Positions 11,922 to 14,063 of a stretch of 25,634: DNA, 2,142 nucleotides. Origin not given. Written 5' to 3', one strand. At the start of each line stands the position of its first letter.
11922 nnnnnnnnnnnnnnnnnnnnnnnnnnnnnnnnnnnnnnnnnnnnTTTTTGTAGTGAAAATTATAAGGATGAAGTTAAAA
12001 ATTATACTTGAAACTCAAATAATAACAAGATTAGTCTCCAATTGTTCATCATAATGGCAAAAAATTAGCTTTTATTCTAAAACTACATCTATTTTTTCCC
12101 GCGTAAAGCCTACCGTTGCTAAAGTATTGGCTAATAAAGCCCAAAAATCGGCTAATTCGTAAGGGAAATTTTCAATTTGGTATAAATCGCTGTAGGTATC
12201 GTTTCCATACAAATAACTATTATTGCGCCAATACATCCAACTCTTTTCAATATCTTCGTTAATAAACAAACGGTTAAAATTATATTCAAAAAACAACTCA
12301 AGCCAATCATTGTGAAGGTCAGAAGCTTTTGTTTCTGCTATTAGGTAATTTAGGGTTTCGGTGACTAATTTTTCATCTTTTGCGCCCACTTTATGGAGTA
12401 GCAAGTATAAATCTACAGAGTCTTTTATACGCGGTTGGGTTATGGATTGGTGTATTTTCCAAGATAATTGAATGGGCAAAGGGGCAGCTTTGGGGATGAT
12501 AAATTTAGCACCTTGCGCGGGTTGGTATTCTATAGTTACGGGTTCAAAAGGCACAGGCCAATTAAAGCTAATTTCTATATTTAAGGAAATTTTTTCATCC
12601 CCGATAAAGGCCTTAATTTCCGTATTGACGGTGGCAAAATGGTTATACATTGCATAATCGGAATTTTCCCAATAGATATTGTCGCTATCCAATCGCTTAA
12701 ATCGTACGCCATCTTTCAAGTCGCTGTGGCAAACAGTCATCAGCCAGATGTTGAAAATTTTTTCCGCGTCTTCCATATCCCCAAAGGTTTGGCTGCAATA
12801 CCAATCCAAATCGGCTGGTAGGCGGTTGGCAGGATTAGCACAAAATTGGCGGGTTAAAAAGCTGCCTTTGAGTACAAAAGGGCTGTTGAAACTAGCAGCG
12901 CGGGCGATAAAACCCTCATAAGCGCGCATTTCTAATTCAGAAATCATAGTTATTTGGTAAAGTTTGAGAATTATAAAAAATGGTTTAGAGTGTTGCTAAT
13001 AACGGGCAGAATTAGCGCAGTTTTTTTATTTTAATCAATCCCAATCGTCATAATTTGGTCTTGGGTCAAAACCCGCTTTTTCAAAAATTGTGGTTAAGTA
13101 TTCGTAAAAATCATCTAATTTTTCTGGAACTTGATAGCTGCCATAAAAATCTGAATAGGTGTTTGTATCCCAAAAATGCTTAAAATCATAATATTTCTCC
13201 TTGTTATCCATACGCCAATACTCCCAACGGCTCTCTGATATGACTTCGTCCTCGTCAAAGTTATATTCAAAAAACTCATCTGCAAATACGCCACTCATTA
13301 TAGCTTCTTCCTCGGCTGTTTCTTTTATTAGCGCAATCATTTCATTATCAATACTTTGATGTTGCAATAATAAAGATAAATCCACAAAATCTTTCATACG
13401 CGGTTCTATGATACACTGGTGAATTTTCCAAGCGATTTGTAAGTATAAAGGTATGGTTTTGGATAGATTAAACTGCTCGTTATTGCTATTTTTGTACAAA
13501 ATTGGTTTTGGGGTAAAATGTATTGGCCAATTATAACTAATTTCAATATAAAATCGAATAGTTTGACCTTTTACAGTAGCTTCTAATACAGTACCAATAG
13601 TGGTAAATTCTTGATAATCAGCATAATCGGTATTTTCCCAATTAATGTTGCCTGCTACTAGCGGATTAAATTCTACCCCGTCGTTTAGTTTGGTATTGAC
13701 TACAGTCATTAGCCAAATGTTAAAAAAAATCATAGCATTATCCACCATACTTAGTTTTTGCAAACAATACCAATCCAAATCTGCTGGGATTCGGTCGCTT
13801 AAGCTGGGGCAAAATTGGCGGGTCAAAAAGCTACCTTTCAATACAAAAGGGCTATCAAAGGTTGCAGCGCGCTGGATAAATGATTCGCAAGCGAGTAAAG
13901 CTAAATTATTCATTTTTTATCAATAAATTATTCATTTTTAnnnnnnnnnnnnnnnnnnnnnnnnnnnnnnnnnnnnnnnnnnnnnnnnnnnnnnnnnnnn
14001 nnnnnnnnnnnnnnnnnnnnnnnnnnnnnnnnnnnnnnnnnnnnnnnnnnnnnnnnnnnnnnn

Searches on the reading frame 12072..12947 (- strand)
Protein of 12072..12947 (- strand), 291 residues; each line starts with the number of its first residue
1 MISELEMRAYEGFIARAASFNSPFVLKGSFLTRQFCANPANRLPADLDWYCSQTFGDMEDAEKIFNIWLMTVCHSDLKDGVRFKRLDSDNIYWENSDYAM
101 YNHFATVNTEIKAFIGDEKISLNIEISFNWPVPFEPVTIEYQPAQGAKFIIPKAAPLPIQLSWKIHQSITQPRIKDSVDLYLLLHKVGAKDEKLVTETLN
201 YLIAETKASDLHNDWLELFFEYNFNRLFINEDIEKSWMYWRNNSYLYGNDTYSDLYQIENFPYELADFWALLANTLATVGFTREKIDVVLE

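Call 3: search_protein_families(library=pfam, proteins=[window:12072-12947:-], max_evalue=1)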
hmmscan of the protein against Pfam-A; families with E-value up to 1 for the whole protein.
window:12072-12947:- (291 aa): 2 families
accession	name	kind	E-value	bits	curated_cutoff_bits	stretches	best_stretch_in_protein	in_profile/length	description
PF08843.17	AbiEii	-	7.1e-07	29.8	22.5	1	17-203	8-187/238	Nucleotidyl transferase AbiEii toxin, Type IV TA system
PF25749.1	SPO1_gp41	-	0.057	14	27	1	84-146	27-86/140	Phage SPO1 gene 41 protein family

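Call 4: search_protein_families(library=ncbifam, proteins=[window:12072-12947:-], max_evalue=1)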
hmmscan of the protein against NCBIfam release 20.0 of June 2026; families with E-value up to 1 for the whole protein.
window:12072-12947:- (291 aa): 0 families

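Call 5: search_protein_families(library=padloc, proteins=[window:12072-12947:-], max_evalue=1)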
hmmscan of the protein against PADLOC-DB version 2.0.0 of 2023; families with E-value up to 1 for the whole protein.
window:12072-12947:- (291 aa): 7 families
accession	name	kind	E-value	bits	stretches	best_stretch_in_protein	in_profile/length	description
PDLC02308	AbiEii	-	4.5e-72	241.1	1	4-287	9-275/279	AbiEii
PDLC02319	AbiEii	-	1e-13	49.6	1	19-200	13-178/241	AbiEii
PDLC02288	AbiEii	-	5.2e-11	40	1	13-243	40-252/294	AbiEii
PDLC02326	AbiEii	-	2.8e-06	25.4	1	19-124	42-131/133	AbiEii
PDLC02312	AbiEii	-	7.2e-06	23.3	1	20-194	48-216/299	AbiEii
PDLC02291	AbiEii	-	7.6e-06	23.5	1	9-194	42-210/310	AbiEii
PDLC02300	AbiEii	-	0.012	13.1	1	18-63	35-79/259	AbiEii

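Call 8: search_solved_structures(query=window:12072-12947:-, max_evalue=10, show_alignments=2)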
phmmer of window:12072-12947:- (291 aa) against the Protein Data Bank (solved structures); distinct sequences matched with E-value up to 10: 0.

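Call 50: search_solved_structures(query=A5, max_evalue=10, show_alignments=4)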
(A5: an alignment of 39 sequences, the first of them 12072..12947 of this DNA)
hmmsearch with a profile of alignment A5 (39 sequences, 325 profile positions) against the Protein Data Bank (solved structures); distinct sequences matched with E-value up to 10: 4.
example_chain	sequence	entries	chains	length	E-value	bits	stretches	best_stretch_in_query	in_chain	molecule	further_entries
9hlo_B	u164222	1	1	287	2.5e-09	39.9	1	18-248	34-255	Abortive infection protein AbiGII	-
4o8s_A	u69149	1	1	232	0.021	17.2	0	21-60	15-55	Putative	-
4ok0_A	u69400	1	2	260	0.029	16.7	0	20-60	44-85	Putative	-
8fkp_SH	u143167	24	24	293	0.23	13.7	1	231-319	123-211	MKI67 FHA domain-interacting nucleolar phosphoprotein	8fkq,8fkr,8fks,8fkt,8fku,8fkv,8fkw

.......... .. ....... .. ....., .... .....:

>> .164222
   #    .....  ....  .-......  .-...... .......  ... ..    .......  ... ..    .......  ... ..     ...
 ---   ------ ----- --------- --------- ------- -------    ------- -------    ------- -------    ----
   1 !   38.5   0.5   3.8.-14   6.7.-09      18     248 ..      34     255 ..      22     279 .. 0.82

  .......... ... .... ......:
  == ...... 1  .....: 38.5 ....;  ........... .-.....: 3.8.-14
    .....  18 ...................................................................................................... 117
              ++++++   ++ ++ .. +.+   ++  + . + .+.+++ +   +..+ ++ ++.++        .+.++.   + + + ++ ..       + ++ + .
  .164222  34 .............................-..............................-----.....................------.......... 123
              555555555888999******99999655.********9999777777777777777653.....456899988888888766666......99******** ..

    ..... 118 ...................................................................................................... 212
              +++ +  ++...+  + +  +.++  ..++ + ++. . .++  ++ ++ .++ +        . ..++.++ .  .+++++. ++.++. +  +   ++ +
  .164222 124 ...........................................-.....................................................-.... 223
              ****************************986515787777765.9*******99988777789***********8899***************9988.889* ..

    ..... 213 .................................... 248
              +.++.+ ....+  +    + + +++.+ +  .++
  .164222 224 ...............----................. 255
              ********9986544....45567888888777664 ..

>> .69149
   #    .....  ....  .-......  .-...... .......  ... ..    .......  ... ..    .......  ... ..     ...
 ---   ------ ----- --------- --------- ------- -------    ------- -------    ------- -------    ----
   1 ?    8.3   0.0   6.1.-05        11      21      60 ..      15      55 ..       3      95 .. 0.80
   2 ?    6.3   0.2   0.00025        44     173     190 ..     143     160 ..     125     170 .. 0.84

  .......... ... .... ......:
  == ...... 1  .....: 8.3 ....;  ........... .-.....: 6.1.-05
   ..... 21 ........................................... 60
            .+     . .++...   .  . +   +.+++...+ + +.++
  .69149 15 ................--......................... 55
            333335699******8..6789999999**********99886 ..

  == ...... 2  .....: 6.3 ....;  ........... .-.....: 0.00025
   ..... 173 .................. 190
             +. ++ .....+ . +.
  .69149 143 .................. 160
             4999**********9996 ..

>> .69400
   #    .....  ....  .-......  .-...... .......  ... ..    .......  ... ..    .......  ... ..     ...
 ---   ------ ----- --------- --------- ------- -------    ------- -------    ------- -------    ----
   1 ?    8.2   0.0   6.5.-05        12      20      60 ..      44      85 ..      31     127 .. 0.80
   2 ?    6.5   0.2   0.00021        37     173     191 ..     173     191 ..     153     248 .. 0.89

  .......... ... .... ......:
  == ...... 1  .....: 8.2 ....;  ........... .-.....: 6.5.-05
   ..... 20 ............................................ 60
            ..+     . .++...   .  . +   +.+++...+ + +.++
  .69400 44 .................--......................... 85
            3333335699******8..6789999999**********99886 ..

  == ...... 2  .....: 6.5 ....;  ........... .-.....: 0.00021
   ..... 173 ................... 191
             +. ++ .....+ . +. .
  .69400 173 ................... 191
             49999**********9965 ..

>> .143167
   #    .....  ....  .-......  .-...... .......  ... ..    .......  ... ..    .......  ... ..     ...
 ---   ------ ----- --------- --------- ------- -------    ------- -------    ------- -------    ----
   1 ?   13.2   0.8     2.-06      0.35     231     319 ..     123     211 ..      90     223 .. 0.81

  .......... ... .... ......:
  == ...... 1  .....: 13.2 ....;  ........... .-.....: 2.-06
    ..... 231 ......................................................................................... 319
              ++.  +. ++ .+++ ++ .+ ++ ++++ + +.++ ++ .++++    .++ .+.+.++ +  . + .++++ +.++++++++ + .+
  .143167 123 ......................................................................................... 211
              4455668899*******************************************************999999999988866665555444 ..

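Call 75: find_related_loci(query=A5, collection=viral_contigs, flank=4000)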
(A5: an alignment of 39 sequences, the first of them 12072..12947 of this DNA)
Query A5 (291 aa) in viral_contigs; peptide patterns used: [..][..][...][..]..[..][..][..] (x = any residue, [..] = any of these).
25 stretches matched a pattern, but none encodes a relative of the query by tblastn (E <= 1e-3).

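Call 79: search_protein_families(library=phrogs, proteins=[window:12072-12947:-], max_evalue=0.001)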
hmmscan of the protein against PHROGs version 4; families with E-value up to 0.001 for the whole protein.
window:12072-12947:- (291 aa): 0 families

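Call 87: find_related_loci(query=A8, collection=metagenome_contigs, flank=3000)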
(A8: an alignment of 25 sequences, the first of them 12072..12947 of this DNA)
Query A8 (291 aa) in metagenome_contigs; peptide patterns used: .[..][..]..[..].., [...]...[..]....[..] (x = any residue, [..] = any of these).
285 stretches matched a pattern; 105 encode a relative of the query (tblastn E <= 1e-3); the best 80 are kept; 80 distinct loci.
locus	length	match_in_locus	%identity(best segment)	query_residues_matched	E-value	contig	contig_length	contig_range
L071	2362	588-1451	37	4-286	2e-60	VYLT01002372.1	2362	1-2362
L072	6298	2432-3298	37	3-287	3e-58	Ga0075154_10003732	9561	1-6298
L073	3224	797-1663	37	3-287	2e-58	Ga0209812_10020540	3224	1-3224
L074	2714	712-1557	38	5-281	1e-57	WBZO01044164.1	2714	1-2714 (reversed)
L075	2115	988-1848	38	5-287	2e-58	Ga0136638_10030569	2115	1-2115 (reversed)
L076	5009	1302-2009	40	6-243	4e-57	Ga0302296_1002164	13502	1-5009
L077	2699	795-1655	37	6-281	5e-56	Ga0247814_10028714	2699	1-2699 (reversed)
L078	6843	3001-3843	37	5-281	4e-55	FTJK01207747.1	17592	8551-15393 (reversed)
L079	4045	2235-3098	36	2-284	7e-54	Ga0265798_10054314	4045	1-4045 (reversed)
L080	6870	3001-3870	36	5-291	3e-53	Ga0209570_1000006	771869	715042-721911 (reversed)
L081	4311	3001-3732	39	1-245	5e-52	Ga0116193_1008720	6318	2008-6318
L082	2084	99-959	34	1-285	3e-52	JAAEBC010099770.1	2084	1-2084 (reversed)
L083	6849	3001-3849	36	7-284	2e-51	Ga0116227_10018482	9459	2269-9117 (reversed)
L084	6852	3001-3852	34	3-284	1e-50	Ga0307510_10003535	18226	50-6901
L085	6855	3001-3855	34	3-285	4e-50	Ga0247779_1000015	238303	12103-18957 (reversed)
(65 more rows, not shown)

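Call 98: predict_structure(alignment_id=A9)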
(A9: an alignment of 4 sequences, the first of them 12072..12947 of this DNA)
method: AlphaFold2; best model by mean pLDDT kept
length: 291 residues; sequences in the alignment: 4
mean_pLDDT: 58.2   pTM: 0.62
mean pLDDT of the five models: 58.2, 40.5, 39.0, 38.1, 37.9
residues with pLDDT >= 90: 0; 70-90: 75; 50-70: 110; < 50: 106
segments of 3 or more residues with pLDDT < 50: 22-50, 75-108, 127-149, 224-227, 245-256
pLDDT, mean of each block of 10 residues (from residue 1): 62 59 47 47 44 57 62 48 33 40 47 53 50 40 45 70 74 72 72 83 66 59 51 67 49 50 78 83 78 73
secondary structure, 60 per line:
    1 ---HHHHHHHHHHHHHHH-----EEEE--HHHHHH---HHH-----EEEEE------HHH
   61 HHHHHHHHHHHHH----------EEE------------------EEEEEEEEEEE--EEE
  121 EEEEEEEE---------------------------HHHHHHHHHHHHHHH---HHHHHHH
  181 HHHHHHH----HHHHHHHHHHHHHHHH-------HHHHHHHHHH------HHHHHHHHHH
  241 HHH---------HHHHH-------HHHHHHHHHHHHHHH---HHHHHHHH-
elements in order: H4-18 E24-27 H30-35 E47-51 H58-73 E84-86 E105-115 E118-128 H156-170 H174-187 H192-207 H215-224 H231-243 H253-257 H265-279 H283-290

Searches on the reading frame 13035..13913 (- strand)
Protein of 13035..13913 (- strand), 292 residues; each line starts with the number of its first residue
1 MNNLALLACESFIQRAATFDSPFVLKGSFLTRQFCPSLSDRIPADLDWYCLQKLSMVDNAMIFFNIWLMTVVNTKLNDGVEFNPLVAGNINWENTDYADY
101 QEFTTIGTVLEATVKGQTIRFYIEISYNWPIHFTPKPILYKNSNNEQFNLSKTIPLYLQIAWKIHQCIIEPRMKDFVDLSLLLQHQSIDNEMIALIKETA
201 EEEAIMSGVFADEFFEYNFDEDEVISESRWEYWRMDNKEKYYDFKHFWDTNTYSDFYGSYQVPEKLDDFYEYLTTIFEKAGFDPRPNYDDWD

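Call 3: search_protein_families(library=pfam, proteins=[window:13035-13913:-], max_evalue=1)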
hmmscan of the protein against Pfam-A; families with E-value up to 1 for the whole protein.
window:13035-13913:- (292 aa): 1 family
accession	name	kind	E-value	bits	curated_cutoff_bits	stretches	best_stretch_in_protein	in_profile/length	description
PF08843.17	AbiEii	-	4.4e-05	24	22.5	1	16-211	8-192/238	Nucleotidyl transferase AbiEii toxin, Type IV TA system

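Call 4: search_protein_families(library=ncbifam, proteins=[window:13035-13913:-], max_evalue=1)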
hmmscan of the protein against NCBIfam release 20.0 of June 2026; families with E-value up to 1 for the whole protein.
window:13035-13913:- (292 aa): 0 families

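Call 5: search_protein_families(library=padloc, proteins=[window:13035-13913:-], max_evalue=1)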
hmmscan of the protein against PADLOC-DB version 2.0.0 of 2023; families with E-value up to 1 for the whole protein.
window:13035-13913:- (292 aa): 10 families
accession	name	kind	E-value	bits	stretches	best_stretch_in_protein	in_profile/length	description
PDLC02308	AbiEii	-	7.8e-62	207.5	1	4-283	10-270/279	AbiEii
PDLC02288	AbiEii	-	6.6e-13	46.2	1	7-248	35-264/294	AbiEii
PDLC02319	AbiEii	-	2.3e-12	45.1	1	20-239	15-218/241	AbiEii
PDLC02291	AbiEii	-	0.00026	18.4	1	7-192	41-209/310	AbiEii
PDLC02326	AbiEii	-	0.00039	18.5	1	18-99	42-116/133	AbiEii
PDLC02295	AbiEii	-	0.00059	17.2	1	153-193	160-201/261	AbiEii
PDLC02301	AbiEii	-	0.0049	14.5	1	153-200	184-235/291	AbiEii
PDLC02325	AbiEii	-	0.014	13.9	1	156-193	3-39/102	AbiEii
PDLC02329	AbiEii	-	0.017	12.5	1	18-193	50-219/294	AbiEii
PDLC02309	AbiEii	-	0.027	11.6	1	157-220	221-286/410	AbiEii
